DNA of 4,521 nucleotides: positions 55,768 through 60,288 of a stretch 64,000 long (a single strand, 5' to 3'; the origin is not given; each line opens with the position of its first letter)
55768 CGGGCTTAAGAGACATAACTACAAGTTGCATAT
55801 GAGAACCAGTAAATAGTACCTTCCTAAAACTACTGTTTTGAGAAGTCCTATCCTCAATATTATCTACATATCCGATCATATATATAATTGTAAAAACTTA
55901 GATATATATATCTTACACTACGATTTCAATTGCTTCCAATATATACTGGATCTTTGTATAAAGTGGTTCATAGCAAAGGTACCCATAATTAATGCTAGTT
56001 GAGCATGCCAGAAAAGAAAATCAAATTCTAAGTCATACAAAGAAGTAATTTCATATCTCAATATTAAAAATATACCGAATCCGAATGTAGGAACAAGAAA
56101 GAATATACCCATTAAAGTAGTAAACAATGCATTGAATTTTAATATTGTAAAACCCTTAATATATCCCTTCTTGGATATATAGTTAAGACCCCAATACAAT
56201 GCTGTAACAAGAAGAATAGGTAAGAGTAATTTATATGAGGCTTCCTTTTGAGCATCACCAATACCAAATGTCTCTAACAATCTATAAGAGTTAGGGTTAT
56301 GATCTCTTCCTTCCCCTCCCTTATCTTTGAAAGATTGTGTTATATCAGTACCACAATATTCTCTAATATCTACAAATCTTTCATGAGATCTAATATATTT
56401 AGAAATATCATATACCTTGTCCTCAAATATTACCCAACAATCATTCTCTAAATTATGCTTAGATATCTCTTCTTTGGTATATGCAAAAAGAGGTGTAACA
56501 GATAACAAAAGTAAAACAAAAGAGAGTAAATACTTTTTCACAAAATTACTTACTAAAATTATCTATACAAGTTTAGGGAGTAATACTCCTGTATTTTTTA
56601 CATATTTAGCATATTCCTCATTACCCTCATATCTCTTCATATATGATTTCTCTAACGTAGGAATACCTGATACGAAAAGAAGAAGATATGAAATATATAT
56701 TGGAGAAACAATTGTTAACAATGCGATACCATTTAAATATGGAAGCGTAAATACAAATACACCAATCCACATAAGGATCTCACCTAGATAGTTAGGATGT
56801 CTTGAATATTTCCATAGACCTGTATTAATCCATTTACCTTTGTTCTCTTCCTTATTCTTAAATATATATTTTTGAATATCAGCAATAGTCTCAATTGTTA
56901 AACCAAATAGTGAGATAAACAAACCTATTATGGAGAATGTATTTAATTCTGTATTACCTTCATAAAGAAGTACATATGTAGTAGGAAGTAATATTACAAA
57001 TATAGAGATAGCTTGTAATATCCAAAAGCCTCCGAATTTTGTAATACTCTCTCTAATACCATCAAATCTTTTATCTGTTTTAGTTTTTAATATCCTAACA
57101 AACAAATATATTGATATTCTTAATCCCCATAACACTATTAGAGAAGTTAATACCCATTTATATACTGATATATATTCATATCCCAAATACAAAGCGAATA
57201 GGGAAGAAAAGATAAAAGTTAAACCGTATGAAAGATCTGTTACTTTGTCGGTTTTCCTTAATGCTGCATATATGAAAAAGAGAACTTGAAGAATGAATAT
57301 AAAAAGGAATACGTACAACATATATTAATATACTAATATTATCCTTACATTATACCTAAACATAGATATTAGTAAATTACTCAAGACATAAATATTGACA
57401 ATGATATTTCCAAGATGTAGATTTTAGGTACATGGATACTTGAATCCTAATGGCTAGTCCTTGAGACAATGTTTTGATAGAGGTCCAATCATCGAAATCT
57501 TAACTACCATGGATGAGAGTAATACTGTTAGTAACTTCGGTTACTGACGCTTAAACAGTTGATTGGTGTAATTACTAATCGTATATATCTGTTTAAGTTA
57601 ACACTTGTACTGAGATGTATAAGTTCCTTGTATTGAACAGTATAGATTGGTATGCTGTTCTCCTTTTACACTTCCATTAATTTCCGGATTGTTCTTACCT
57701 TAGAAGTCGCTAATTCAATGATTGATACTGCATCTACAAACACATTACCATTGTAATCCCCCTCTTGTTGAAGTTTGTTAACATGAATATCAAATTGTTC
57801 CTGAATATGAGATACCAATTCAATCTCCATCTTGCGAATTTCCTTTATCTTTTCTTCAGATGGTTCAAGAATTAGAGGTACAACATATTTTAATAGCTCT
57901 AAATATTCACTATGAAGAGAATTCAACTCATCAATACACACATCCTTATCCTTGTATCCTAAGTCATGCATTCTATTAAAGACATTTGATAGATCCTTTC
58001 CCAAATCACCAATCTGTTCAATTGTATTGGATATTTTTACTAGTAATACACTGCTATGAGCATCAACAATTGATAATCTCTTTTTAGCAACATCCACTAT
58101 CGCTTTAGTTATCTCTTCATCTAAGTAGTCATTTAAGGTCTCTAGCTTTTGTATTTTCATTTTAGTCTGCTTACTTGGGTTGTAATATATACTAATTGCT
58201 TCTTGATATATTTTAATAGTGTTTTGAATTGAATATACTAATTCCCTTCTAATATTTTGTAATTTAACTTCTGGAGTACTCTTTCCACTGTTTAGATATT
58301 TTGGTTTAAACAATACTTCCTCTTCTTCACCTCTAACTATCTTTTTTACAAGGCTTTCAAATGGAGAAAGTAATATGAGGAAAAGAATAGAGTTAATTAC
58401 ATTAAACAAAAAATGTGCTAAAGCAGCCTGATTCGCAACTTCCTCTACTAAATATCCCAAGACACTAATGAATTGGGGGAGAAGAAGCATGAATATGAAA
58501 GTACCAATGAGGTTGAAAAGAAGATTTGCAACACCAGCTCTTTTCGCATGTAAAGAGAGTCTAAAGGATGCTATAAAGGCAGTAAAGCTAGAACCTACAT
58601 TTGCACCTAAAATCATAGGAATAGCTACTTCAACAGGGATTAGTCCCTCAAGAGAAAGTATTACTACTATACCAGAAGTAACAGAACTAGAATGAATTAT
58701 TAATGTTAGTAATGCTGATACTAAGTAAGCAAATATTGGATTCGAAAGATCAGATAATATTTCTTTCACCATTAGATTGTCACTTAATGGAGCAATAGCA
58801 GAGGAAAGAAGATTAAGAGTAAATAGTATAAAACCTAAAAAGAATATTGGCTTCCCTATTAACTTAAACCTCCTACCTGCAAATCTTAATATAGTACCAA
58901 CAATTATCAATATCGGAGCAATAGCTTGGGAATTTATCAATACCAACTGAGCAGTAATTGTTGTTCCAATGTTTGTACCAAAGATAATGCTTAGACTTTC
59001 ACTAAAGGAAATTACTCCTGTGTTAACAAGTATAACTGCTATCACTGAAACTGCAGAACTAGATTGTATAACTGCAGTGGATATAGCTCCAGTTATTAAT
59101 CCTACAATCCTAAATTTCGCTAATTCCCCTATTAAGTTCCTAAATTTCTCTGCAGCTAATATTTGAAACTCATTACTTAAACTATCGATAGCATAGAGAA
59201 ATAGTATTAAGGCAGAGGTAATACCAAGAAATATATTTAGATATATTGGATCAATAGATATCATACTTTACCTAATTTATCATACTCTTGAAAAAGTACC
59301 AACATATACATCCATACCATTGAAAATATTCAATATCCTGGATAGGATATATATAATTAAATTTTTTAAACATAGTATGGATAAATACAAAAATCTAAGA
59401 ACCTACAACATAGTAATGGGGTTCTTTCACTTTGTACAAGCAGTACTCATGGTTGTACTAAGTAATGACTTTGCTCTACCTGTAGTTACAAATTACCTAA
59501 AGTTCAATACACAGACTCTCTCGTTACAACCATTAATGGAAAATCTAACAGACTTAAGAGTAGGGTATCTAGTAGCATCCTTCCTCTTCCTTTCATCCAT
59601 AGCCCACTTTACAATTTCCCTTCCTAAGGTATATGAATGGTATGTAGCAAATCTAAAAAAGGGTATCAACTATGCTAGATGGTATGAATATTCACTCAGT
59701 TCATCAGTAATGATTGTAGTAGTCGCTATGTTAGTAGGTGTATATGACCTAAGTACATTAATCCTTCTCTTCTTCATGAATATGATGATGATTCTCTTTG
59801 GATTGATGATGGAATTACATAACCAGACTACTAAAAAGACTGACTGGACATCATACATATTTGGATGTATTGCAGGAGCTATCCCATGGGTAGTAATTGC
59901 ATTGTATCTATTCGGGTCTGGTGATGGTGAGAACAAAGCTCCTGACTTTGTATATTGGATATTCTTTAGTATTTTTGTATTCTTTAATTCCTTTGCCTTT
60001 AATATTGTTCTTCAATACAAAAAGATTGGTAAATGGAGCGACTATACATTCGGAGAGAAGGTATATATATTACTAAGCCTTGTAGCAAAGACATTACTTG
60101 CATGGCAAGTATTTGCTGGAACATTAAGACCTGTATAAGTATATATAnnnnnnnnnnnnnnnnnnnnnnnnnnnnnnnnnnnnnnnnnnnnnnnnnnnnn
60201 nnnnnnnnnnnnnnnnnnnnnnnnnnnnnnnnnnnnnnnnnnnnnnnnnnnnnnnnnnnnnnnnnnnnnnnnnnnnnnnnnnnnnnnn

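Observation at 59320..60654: Heliorhodopsin co-transcribed with an uncharacterised Trp/Arg-rich 168-aa protein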

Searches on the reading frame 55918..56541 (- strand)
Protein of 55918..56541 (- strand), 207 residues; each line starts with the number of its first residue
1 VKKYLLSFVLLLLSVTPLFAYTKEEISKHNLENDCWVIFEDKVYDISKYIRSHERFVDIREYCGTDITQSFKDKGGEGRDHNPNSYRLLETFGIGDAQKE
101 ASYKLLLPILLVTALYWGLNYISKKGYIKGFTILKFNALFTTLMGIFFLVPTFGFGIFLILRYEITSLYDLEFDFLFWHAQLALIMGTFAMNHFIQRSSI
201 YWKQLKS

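Call 3: search_protein_families(library=pfam, proteins=[window:55918-56541:-], max_evalue=0.01)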
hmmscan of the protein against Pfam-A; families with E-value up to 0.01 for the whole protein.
window:55918-56541:- (207 aa): 1 family
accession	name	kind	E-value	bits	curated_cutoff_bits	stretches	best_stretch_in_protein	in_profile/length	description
PF00173.33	Cyt-b5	-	1.1e-14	54.6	23.7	1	22-96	1-72/74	Cytochrome b5-like Heme/Steroid binding domain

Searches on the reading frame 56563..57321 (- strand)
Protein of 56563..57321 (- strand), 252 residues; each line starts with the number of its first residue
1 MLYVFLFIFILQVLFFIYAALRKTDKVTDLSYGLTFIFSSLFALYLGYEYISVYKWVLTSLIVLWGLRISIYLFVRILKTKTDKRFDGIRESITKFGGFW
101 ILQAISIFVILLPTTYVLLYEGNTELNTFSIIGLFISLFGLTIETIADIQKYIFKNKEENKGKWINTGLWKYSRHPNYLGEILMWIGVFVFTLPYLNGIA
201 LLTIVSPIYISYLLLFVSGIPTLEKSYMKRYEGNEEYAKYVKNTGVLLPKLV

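Call 3: search_protein_families(library=pfam, proteins=[window:56563-57321:-], max_evalue=0.01)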
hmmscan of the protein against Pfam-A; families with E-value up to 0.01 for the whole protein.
window:56563-57321:- (252 aa): 4 families
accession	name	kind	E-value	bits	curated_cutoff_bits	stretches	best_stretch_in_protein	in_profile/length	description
PF06966.17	DUF1295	-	7.1e-66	222.5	20.4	1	15-244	1-235/235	Protein of unknown function (DUF1295)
PF02544.21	Steroid_dh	-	3e-05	24.5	22.6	1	115-200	24-111/150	3-oxo-5-alpha-steroid 4-dehydrogenase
PF04140.19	ICMT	-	5e-05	24.1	24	1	159-206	30-73/95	Isoprenylcysteine carboxyl methyltransferase (ICMT) family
PF04191.18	PEMT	-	0.00019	22.2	25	1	151-211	29-88/105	Phospholipid methyltransferase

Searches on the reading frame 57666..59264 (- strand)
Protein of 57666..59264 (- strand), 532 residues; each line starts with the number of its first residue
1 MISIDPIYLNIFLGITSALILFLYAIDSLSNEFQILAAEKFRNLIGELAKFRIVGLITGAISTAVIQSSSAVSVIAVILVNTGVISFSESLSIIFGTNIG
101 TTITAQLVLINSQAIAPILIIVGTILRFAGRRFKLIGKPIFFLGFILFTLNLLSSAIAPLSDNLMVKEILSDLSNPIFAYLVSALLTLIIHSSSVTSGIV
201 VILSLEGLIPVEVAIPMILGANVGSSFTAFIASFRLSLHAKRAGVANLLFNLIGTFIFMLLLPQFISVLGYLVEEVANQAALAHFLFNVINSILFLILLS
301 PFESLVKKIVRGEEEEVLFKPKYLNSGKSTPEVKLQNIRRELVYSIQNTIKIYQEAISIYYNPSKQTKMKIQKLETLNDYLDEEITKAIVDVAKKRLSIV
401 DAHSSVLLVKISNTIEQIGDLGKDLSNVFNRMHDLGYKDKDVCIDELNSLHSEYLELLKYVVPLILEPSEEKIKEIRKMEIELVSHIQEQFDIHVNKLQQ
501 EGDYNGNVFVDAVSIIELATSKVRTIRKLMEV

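Call 3: search_protein_families(library=pfam, proteins=[window:57666-59264:-], max_evalue=0.01)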
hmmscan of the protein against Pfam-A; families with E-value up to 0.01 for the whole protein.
window:57666-59264:- (532 aa): 2 families
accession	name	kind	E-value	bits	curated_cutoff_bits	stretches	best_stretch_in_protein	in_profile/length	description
PF02690.20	Na_Pi_cotrans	-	1.1e-47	161.9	29.1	2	21-154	1-136/137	Na+/Pi-cotransporter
PF01895.24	PhoU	-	0.00031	21.5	23.5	1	348-426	7-86/89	PhoU domain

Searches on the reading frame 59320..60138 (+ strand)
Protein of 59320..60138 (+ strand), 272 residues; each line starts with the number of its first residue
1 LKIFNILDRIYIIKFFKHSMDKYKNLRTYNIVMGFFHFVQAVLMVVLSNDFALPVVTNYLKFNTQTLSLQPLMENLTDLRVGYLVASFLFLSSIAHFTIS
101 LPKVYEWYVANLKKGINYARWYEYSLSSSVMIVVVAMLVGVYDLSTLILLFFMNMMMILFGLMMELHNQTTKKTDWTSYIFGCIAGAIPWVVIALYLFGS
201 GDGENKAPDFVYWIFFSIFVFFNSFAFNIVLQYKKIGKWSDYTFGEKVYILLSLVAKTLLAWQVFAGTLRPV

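Call 3: search_protein_families(library=pfam, proteins=[window:59320-60138:+], max_evalue=0.01)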
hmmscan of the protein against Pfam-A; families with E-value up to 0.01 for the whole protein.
window:59320-60138:+ (272 aa): 2 families
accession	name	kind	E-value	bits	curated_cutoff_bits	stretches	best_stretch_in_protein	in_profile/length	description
PF18761.7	Heliorhodopsin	-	1.4e-103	345.8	26.7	1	26-269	1-242/242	Heliorhodopsin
PF12430.13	ABA_GPCR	-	0.0048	17.1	22.1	1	80-151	71-131/180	Abscisic acid G-protein coupled receptor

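Call 4: search_protein_families(library=ncbifam, proteins=[window:59320-60138:+], max_evalue=0.1)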
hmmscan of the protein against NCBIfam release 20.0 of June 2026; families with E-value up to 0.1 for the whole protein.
window:59320-60138:+ (272 aa): 1 family
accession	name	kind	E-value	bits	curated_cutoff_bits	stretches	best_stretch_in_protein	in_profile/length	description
NF038020.1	HeR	equivalog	6.4e-107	356.6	100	1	26-269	1-244/244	heliorhodopsin HeR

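Call 27: find_related_loci(query=window:59377-60135:+, collection=metagenome_contigs, flank=5000)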
Query window:59377-60135:+ (253 aa) in metagenome_contigs; peptide patterns used: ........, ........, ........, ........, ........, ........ (x = any residue, [..] = any of these).
600 stretches matched a pattern (row limit reached: there are more); 477 encode a relative of the query (tblastn E <= 1e-3); the best 80 are kept; 80 distinct loci.
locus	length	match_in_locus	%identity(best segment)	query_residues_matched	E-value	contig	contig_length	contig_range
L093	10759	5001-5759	79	1-253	3e-142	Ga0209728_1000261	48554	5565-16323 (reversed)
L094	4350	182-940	79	1-253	5e-145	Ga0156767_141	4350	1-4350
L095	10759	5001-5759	77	1-253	9e-138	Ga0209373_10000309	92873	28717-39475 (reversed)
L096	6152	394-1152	78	1-253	1e-137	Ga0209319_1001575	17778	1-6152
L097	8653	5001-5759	78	1-253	1e-137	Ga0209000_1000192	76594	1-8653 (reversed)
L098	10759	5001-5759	78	1-253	1e-137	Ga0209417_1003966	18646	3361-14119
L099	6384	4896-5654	77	1-253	1e-137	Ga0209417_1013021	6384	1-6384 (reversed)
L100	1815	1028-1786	76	1-253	1e-146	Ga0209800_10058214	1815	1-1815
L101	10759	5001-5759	76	1-253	6e-136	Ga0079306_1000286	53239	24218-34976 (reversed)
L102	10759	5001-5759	69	1-253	5e-120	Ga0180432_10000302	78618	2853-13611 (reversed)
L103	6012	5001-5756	69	2-253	5e-116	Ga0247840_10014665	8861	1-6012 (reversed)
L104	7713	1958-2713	64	2-253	4e-113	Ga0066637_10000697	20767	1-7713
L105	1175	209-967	68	1-253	1e-123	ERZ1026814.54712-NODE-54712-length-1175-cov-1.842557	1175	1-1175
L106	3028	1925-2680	64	2-253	2e-116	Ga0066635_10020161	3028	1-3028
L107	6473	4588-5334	67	5-253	8e-113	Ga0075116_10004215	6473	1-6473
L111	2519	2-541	89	74-253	9e-115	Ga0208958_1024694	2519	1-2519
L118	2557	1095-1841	63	4-252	2e-108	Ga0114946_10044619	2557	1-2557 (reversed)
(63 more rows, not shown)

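Call 104: search_solved_structures(query=window:59377-60135:+, max_evalue=0.00001, show_alignments=1)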
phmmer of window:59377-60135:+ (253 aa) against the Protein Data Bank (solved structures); distinct sequences matched with E-value up to 0.00001: 7.
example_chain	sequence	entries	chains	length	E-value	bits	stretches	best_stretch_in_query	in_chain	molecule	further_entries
6is6_A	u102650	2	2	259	1.6e-81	277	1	4-253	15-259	heliorhodopsin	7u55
7clj_A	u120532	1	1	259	4e-81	275.7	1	4-253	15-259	heliorhodopsin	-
9ljj_A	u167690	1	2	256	3.6e-62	213.6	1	3-252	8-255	Heliorhodopsin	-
6su3_X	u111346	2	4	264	4e-62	213.4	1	3-252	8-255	48C12 heliorhodopsin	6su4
6uh3_A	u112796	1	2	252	2.6e-61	210.7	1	3-250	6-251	Heliorhodopsin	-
9vfc_A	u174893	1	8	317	9.6e-48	166.3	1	6-252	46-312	heliorhodopsin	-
8qah_A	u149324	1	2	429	8.4e-07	32.2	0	140-185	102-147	sc-CC-8-58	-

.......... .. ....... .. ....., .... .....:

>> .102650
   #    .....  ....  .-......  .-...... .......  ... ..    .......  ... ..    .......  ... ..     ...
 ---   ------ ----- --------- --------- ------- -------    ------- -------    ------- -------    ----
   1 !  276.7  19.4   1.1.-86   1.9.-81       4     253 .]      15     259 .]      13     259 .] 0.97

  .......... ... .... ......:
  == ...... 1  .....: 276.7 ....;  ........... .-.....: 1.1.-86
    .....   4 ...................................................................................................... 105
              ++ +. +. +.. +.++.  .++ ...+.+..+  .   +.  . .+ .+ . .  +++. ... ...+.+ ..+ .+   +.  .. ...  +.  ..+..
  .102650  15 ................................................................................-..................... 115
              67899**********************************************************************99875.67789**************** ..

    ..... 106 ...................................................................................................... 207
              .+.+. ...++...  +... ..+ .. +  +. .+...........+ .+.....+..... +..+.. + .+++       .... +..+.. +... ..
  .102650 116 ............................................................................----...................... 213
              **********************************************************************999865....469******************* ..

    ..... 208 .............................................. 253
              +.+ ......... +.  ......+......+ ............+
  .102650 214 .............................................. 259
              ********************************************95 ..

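Call 110: search_protein_families(library=pfam, proteins=[L118:415-1044:+, L118:20-412:+, L111:1126-1737:+], max_evalue=0.01)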
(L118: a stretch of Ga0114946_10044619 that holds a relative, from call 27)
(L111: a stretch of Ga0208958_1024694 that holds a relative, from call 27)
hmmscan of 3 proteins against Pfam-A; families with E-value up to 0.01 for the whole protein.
L118:415-1044:+ (209 aa): 0 families

L118:20-412:+ (130 aa): 0 families

L111:1126-1737:+ (203 aa): 12 families
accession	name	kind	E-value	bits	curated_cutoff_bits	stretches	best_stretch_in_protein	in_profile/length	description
PF13237.11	Fer4_10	-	4.1e-09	36.7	25.5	2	36-67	2-30/53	4Fe-4S dicluster domain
PF00037.32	Fer4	-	6.7e-08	32.5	21.1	1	36-59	1-24/24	4Fe-4S binding domain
PF12838.12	Fer4_7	-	1.3e-07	32.4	27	1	19-57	9-52/52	4Fe-4S dicluster domain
PF12837.12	Fer4_6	-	5.2e-06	26.6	25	1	36-58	2-24/24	4Fe-4S binding domain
PF25160.1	LdpA_Fe-S-bd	-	1.5e-05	25.1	27.6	1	19-60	10-45/49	LdpA Fe-S cluster-binding domain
PF13484.11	Fer4_16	-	2.1e-05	25.6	30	1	42-81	1-41/66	4Fe-4S double cluster binding domain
PF13183.11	Fer4_8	-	2.9e-05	25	27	1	41-73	3-35/68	4Fe-4S dicluster domain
PF00085.26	Thioredoxin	-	6.8e-05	23.3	23.5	1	99-186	4-94/103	Thioredoxin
PF13187.11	Fer4_9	-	7.1e-05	23.2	27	1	20-58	10-52/52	4Fe-4S dicluster domain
PF14697.11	Fer4_21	-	8.2e-05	23.1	35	1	3-58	1-57/59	4Fe-4S dicluster domain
PF12797.12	Fer4_2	-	0.0002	21.6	24.5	1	37-55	4-22/22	4Fe-4S binding domain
PF12800.12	Fer4_4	-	0.0039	17.9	24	1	41-55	2-16/17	4Fe-4S binding domain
